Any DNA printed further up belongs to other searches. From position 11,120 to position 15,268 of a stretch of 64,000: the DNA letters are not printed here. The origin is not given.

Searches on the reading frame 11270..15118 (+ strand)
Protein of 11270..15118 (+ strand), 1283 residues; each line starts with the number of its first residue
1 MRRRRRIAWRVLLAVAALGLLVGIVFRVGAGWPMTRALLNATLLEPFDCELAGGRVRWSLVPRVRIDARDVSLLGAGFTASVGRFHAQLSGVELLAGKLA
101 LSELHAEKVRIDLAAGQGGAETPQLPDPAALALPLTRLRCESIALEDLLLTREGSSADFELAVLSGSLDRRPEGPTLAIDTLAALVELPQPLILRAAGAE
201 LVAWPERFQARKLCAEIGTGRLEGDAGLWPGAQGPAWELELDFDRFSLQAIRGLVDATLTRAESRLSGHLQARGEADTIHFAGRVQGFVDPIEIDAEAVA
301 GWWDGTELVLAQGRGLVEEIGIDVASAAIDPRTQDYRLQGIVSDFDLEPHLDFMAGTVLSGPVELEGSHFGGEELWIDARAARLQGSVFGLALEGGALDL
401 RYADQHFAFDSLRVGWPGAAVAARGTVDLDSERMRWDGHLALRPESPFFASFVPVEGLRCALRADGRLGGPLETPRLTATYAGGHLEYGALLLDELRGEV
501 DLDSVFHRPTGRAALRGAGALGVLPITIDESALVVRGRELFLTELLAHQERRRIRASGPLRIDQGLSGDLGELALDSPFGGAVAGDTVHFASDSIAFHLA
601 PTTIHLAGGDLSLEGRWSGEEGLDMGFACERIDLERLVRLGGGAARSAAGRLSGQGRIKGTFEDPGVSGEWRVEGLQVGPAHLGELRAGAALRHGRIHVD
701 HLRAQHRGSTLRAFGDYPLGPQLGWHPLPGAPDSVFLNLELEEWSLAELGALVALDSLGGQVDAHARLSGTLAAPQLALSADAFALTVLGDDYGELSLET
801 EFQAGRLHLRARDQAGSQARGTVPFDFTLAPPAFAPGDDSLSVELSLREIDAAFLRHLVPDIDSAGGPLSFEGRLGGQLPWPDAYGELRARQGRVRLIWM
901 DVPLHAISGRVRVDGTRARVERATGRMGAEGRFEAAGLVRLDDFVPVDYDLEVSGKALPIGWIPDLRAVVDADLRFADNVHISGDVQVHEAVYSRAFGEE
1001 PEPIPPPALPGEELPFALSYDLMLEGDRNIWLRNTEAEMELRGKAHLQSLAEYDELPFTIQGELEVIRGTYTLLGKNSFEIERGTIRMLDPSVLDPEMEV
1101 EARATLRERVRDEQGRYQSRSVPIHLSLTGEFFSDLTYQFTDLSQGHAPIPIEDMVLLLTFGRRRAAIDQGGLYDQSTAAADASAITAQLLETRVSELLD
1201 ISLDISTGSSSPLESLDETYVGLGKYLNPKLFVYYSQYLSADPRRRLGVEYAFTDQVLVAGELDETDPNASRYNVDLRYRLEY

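Call 7: search_protein_families(library=pfam, proteins=[window:11270-15118:+], max_evalue=0.01)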
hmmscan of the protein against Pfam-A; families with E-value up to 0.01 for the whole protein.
seq(1283 aa): 1 family
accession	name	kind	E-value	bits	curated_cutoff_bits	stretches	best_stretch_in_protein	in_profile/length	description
PF04357.19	TamB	-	1.7e-37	130.1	22.4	1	922-1283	2-381/381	TamB, inner membrane protein subunit of TAM complex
